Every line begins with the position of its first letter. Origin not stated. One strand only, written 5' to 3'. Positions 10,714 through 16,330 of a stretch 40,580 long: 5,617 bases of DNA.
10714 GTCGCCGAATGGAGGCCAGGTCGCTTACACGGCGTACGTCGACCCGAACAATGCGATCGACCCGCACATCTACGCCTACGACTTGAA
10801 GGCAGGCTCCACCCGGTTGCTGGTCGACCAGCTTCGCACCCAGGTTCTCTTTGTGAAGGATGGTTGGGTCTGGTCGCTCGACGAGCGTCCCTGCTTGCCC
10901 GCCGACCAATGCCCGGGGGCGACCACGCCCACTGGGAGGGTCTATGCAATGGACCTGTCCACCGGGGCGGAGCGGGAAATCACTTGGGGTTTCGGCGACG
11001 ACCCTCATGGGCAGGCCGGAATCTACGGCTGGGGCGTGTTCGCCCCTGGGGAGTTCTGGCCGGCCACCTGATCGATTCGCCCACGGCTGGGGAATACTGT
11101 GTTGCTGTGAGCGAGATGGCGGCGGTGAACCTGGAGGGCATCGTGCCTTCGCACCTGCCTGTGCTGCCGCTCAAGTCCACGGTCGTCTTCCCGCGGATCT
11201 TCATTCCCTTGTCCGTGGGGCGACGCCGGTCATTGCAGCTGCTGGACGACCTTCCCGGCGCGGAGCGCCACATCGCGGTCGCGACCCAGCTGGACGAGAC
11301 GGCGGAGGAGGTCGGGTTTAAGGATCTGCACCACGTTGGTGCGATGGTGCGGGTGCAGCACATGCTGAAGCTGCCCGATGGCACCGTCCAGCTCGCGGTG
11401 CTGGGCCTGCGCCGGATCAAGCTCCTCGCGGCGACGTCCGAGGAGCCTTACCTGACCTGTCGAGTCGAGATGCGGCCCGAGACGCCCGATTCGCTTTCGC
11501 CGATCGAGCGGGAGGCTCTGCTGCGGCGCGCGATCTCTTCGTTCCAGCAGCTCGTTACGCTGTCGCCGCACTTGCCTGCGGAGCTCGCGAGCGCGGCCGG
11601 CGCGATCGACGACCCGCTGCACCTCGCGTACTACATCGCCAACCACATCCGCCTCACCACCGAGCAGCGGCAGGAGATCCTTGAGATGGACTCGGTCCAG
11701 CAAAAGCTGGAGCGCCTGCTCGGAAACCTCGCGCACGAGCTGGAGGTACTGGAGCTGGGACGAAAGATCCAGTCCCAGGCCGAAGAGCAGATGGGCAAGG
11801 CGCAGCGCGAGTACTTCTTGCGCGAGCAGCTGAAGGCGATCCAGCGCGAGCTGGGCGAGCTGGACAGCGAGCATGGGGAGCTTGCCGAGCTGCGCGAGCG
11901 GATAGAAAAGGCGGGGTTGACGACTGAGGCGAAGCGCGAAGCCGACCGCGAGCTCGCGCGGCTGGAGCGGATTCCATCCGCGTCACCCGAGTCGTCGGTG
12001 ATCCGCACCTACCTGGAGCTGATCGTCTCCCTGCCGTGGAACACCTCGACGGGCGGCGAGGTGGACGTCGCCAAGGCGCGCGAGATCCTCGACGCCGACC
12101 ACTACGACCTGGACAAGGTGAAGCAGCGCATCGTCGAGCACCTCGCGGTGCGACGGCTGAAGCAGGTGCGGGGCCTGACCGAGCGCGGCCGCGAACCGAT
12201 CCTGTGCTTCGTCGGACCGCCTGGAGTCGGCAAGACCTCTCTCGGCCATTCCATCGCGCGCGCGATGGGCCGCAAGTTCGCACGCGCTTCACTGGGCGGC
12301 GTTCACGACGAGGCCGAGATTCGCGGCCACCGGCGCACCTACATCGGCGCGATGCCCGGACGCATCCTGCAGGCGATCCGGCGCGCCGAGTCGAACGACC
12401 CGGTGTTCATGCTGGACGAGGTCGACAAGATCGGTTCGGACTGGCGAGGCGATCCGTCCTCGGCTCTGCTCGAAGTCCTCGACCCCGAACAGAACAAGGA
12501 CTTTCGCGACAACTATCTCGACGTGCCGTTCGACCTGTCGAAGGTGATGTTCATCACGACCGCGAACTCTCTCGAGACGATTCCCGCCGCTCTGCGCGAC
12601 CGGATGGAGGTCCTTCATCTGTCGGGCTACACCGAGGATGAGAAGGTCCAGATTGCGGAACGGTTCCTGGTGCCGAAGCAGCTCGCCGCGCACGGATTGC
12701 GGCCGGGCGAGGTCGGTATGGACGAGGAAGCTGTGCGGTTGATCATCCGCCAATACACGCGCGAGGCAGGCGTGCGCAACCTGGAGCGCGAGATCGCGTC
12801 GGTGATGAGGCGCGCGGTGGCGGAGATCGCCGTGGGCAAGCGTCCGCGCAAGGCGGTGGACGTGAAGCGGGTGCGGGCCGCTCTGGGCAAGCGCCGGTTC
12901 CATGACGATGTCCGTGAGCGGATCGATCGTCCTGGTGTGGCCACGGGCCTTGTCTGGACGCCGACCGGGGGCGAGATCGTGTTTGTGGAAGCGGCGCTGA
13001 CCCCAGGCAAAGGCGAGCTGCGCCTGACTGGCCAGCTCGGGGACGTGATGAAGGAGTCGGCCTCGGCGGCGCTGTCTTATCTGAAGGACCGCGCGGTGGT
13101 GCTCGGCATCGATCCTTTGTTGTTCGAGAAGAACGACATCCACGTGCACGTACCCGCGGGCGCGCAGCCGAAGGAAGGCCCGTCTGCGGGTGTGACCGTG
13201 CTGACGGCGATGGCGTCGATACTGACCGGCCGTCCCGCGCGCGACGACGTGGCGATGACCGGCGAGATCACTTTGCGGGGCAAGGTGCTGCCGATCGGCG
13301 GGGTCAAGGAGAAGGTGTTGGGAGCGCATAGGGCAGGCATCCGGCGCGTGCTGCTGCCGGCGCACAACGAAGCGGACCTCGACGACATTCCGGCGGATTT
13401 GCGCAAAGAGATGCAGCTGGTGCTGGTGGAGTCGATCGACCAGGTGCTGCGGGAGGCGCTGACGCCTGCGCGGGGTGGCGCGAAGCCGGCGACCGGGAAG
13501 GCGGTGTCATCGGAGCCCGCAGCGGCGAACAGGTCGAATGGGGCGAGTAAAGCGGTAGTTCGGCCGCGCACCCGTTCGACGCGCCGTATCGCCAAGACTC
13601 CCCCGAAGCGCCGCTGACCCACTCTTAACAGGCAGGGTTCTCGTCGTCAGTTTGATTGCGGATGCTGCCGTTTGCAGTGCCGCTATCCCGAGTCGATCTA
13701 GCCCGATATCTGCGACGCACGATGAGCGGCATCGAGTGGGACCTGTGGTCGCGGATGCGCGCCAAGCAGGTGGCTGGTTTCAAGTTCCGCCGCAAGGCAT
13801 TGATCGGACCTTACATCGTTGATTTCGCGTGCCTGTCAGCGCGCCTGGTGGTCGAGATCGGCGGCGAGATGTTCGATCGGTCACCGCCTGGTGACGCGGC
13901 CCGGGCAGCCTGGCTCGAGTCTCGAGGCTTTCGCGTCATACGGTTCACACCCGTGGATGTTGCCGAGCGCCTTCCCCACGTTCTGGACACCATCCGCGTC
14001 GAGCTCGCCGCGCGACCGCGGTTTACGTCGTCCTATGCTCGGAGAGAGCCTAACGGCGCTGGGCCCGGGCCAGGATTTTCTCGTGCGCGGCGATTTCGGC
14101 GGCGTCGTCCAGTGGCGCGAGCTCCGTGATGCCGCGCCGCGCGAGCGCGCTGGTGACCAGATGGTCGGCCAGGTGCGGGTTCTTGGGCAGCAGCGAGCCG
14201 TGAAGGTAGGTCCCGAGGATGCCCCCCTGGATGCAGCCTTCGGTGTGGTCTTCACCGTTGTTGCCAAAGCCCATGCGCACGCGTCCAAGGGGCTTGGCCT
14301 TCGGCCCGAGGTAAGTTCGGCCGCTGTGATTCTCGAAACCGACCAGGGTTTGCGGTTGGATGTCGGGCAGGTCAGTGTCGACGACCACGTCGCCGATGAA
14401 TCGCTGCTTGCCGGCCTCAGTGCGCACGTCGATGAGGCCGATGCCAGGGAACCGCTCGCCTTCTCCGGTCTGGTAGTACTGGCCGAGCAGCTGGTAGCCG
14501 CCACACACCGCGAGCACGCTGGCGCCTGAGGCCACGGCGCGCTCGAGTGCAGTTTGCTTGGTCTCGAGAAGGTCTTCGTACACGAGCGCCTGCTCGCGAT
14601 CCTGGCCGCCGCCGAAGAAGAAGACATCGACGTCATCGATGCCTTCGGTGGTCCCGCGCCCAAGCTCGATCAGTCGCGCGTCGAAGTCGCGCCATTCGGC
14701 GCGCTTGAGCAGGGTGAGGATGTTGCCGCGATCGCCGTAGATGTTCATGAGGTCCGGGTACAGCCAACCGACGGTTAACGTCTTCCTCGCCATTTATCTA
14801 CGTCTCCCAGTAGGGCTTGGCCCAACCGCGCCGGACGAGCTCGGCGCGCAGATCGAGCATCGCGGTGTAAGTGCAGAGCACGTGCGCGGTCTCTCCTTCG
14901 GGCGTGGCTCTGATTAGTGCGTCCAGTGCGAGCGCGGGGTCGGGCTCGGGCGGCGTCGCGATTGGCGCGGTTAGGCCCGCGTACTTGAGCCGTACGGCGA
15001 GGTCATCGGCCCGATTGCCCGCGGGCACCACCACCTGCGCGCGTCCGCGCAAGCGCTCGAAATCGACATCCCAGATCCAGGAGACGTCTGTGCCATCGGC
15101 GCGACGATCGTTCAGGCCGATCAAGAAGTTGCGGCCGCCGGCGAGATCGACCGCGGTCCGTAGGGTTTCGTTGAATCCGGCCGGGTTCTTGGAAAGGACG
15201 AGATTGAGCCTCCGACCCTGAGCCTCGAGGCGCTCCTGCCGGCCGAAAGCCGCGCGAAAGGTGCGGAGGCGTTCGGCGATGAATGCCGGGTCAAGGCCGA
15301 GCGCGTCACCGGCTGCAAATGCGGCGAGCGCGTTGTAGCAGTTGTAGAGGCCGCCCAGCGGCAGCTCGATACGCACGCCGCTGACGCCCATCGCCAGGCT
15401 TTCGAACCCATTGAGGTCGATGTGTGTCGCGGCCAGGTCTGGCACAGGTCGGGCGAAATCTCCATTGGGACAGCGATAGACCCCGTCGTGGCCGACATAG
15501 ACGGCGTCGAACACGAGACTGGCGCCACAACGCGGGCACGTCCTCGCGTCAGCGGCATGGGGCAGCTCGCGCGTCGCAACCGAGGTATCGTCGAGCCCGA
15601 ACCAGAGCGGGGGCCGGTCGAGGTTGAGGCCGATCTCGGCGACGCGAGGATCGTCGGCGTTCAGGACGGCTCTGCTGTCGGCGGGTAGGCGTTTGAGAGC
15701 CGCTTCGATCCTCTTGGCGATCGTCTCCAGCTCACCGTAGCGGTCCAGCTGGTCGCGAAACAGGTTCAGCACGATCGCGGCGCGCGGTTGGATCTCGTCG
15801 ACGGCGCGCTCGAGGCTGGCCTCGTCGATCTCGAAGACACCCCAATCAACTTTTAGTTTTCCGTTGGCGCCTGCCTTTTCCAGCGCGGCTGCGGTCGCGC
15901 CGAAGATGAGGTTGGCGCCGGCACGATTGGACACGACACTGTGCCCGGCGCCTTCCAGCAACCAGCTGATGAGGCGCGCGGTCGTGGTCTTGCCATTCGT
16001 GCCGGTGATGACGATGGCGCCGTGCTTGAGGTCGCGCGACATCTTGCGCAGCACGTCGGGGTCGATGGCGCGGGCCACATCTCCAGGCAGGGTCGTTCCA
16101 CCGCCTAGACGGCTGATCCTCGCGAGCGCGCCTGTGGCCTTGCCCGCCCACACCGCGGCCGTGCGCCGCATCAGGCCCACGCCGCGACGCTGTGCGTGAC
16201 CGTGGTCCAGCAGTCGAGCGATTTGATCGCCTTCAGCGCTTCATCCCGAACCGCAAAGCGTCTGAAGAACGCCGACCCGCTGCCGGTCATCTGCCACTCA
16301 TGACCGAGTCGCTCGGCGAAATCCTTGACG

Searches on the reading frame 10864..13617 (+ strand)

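Call 8: search_protein_families(library=pfam, proteins=[window:10864-13617:+])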
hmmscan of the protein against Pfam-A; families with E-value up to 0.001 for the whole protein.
window:10864-13617:+ (917 aa): 6 families
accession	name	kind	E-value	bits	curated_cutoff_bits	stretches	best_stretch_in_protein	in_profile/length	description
PF05362.19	Lon_C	-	3e-86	288.7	21.1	1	665-867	2-204/205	Lon protease (S16) C-terminal proteolytic domain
PF02190.22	LON_substr_bdg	-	3.2e-42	145.2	28.7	1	98-288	2-197/200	ATP-dependent protease La (LON) substrate-binding domain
PF00004.35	AAA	-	8e-25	88.2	21.2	1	447-584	1-126/131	ATPase family associated with various cellular activities (AAA)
PF22667.2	Lon_lid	-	5e-20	71.4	27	1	609-660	2-53/57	Lon protease AAA+ ATPase lid domain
PF07728.20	AAA_5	-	4.9e-09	36.8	22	1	447-581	2-139/139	AAA domain (dynein-related subfamily)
PF13541.12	ChlI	-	1.2e-06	28.8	27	1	708-835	1-121/121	Subunit ChlI of Mg-chelatase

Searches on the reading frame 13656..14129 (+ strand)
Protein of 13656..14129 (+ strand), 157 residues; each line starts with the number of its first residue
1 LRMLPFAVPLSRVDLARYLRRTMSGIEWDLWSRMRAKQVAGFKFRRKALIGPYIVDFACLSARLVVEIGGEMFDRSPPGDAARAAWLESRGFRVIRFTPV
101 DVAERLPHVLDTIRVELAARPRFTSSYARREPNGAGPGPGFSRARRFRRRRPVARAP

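Call 8: search_protein_families(library=pfam, proteins=[window:13656-14129:+])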
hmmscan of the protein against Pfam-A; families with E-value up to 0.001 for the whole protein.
window:13656-14129:+ (157 aa): 1 family
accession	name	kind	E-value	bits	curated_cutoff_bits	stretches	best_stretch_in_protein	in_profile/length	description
PF04480.18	DUF559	-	2.9e-29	101.6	20.6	1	14-117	5-108/109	Protein of unknown function (DUF559)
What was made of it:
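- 13677..14129 (+): DUF559 (Vsr-like fold) gene. The probable leaderless GTG start is at 13677. Pfam DUF559, E = 2.9e-29 (call 8).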

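Call 44: search_protein_families(library=ncbifam, max_evalue=0.1, proteins=[window:13656-14129:+])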
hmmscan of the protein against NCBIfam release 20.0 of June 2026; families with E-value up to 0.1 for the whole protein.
window:13656-14129:+ (157 aa): 1 family
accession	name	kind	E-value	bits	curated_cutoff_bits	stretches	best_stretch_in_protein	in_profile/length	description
NF007294.0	PRK09767.1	equivalog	1.3e-22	80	218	1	16-120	9-113/117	DUF559 domain-containing protein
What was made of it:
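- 13677..14129 (+): NCBIfam PRK09767 (call 44).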

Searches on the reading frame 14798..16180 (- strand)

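Call 8: search_protein_families(library=pfam, proteins=[window:14798-16180:-])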
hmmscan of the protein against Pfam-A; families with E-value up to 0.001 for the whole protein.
window:14798-16180:- (460 aa): 2 families
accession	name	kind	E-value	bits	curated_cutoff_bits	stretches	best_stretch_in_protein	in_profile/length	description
PF08353.15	MurT_C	-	1.2e-29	103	25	1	329-441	1-110/110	MurT ligase C-terminal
PF08245.18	Mur_ligase_M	-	3e-20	73.5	24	1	58-182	1-130/200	Mur ligase middle domain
